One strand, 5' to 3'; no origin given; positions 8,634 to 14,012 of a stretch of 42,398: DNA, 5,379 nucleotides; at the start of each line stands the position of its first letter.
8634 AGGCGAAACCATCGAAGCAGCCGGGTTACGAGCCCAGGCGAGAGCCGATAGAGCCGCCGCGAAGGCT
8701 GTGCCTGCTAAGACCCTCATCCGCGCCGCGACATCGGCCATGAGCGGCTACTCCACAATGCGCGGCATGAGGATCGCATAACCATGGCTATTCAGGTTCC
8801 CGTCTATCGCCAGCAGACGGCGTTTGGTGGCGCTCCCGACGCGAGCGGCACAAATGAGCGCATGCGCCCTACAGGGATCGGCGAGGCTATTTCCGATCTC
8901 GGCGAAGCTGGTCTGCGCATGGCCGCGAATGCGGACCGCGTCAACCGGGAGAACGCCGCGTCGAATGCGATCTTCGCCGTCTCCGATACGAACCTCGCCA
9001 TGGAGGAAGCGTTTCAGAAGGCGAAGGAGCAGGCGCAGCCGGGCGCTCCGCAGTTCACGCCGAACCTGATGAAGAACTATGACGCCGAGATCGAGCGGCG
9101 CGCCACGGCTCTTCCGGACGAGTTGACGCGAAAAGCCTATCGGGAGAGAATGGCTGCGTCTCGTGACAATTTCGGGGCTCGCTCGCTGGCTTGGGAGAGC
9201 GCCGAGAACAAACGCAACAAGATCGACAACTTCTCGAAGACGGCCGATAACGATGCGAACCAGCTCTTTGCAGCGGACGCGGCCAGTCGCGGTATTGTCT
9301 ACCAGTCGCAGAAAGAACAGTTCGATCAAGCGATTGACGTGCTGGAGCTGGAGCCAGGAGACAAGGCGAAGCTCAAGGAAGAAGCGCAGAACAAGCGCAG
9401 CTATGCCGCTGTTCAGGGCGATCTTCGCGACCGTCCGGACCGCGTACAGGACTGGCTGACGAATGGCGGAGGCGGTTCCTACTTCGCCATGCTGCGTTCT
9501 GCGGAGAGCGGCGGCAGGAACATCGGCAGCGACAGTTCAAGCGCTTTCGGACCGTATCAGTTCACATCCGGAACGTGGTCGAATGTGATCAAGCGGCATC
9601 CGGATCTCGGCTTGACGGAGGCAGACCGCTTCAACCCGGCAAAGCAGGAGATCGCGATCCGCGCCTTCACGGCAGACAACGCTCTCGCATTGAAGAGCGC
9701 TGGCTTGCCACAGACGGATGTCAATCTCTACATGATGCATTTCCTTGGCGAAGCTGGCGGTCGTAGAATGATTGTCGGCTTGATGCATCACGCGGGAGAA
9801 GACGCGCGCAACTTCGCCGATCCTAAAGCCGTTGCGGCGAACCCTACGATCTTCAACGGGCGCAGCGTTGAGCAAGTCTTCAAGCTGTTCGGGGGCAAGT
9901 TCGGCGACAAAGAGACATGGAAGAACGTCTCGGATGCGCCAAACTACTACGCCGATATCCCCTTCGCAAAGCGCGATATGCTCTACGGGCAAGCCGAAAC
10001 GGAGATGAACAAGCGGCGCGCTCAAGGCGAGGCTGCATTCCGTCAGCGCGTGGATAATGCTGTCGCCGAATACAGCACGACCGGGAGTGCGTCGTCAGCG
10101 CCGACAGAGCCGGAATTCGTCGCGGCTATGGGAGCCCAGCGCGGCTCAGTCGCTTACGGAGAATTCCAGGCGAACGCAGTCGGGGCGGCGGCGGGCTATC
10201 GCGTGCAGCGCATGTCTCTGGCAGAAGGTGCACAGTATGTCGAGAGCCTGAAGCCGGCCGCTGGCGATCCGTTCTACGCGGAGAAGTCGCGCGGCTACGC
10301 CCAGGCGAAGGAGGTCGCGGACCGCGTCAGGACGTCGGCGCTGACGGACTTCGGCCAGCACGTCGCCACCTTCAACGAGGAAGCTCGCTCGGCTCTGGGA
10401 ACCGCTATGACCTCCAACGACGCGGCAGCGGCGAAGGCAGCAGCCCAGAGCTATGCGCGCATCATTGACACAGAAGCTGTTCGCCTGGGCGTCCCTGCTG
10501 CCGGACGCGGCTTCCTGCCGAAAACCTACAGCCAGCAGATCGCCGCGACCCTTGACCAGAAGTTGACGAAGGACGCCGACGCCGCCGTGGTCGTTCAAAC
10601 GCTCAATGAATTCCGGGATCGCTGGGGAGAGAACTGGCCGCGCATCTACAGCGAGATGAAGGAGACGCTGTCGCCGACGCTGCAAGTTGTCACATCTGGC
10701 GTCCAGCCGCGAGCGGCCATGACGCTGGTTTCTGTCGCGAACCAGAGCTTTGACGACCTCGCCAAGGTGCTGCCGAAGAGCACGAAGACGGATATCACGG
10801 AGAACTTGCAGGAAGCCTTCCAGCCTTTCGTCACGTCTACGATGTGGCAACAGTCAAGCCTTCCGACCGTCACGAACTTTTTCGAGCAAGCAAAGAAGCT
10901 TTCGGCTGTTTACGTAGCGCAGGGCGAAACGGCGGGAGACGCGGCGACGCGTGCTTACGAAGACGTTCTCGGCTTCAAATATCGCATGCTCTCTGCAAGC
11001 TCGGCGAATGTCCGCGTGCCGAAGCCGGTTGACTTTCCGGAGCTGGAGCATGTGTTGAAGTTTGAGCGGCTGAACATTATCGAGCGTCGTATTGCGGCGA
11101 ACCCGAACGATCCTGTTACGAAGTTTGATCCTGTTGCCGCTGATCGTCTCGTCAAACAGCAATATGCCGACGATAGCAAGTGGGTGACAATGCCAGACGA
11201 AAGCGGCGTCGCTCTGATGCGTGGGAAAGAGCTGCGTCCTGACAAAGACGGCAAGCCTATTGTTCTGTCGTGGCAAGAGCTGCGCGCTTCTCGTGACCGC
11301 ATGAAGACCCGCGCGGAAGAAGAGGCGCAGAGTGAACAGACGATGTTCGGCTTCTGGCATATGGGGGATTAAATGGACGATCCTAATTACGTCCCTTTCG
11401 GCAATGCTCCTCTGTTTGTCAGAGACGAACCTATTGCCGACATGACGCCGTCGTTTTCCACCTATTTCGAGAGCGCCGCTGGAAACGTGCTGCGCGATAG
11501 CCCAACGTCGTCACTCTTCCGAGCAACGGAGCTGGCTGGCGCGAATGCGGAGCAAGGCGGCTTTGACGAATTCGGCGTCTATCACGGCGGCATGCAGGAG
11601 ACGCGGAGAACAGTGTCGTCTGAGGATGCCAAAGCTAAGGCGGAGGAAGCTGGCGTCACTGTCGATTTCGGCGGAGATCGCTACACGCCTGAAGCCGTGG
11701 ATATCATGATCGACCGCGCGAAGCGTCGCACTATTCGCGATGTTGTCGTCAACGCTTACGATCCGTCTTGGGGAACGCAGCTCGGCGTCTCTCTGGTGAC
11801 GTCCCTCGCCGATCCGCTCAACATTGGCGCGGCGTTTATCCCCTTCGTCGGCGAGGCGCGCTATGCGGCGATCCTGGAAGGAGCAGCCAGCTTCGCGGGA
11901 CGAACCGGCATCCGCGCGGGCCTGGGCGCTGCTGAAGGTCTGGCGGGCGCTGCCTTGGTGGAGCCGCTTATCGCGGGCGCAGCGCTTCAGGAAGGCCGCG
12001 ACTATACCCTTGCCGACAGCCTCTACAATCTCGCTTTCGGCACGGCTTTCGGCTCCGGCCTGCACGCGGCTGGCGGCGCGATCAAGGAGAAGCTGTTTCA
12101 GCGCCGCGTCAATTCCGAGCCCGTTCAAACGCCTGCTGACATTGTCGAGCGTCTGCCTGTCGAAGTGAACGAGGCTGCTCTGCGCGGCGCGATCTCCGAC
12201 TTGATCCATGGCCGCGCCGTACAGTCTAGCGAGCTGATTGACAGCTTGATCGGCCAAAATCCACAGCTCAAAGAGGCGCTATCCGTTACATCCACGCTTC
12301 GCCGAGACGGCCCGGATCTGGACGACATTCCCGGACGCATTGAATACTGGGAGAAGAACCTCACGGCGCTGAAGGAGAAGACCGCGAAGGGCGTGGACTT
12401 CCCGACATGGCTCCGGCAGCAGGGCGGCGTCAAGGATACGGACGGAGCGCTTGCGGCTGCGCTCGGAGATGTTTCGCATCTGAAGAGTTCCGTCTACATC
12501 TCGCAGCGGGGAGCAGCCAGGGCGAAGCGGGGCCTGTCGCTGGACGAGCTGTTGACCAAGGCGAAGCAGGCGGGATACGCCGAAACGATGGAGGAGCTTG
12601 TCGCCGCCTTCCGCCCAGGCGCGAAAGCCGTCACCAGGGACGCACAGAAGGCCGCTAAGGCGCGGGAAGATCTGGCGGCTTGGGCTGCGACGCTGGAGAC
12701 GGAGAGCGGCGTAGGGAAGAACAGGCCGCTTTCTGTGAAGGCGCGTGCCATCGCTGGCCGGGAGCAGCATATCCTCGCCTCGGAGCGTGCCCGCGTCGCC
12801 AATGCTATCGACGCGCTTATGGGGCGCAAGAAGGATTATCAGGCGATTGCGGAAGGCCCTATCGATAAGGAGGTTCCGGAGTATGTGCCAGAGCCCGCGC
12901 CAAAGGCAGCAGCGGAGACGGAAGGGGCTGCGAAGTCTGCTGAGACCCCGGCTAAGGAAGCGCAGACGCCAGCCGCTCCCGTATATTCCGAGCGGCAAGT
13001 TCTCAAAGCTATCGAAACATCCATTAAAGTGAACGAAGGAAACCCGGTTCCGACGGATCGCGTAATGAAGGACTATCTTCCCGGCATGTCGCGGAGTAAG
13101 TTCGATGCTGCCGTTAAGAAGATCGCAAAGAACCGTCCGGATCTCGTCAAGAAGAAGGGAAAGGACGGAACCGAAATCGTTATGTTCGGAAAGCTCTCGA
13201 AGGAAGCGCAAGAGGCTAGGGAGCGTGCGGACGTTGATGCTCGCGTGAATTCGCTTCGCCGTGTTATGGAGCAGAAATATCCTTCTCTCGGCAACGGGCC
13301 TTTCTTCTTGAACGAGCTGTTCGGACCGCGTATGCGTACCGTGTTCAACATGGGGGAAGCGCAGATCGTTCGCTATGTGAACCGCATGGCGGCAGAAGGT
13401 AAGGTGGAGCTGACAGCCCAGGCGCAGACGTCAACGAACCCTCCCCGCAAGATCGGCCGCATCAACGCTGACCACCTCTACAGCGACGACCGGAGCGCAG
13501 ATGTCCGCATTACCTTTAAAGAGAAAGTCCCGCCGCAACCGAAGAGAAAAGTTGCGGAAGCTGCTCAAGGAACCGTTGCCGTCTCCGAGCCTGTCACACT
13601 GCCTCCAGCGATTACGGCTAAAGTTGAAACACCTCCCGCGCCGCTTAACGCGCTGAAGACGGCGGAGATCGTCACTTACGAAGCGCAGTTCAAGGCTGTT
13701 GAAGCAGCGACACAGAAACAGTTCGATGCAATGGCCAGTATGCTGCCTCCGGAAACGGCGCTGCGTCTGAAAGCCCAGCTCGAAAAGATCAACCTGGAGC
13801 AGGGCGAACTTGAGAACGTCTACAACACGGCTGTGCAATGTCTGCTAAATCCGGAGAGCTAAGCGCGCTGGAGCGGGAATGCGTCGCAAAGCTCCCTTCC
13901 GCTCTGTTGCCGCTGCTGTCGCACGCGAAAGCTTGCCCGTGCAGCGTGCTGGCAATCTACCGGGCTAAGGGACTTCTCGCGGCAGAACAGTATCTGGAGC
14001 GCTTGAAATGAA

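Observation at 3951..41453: Dispersed, frame-independent 12-mer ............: 5 exact and 6 near copies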

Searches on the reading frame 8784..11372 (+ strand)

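Call 9: search_protein_families(library=phrogs, proteins=[window:8784-11372:+])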
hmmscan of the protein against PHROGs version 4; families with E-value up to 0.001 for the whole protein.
window:8784-11372:+ (862 aa): 2 families
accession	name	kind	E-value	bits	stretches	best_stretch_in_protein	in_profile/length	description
phrog_1044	-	lysis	1.1e-18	67.9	1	381-854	382-858/900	endolysin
phrog_4067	-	other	1.7e-18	67.4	1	232-514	686-968/980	transglycosylase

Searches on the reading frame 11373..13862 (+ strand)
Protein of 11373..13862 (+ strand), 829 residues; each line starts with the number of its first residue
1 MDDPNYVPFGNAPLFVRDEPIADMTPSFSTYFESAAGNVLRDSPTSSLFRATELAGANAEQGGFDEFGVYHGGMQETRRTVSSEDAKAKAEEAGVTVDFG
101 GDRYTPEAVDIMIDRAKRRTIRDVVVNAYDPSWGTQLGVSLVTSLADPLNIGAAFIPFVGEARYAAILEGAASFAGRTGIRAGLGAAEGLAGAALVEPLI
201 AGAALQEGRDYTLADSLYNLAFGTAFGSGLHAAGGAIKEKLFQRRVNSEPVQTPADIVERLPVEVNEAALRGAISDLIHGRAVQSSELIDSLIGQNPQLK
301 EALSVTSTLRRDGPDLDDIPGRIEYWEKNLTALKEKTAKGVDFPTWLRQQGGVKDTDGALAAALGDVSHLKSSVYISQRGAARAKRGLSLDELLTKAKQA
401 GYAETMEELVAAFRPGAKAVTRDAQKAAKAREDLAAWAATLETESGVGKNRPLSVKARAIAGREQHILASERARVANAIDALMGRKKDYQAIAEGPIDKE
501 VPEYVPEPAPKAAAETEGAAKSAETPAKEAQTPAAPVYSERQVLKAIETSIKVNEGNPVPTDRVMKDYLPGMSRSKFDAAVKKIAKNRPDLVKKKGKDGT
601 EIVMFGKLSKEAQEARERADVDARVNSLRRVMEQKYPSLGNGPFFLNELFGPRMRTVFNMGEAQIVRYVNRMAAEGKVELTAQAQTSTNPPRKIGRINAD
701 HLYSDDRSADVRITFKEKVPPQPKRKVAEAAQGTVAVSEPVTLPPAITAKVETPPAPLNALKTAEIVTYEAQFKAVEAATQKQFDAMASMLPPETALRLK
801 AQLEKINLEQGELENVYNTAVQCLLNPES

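Call 9: search_protein_families(library=phrogs, proteins=[window:11373-13862:+])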
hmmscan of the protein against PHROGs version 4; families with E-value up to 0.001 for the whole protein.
window:11373-13862:+ (829 aa): 2 families
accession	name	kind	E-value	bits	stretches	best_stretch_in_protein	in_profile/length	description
phrog_3003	-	unknown function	5.6e-37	128.7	1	19-252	14-228/568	-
phrog_342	-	head and packaging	9.8e-09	34.8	1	107-407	287-442/1235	internal virion protein with endolysin domain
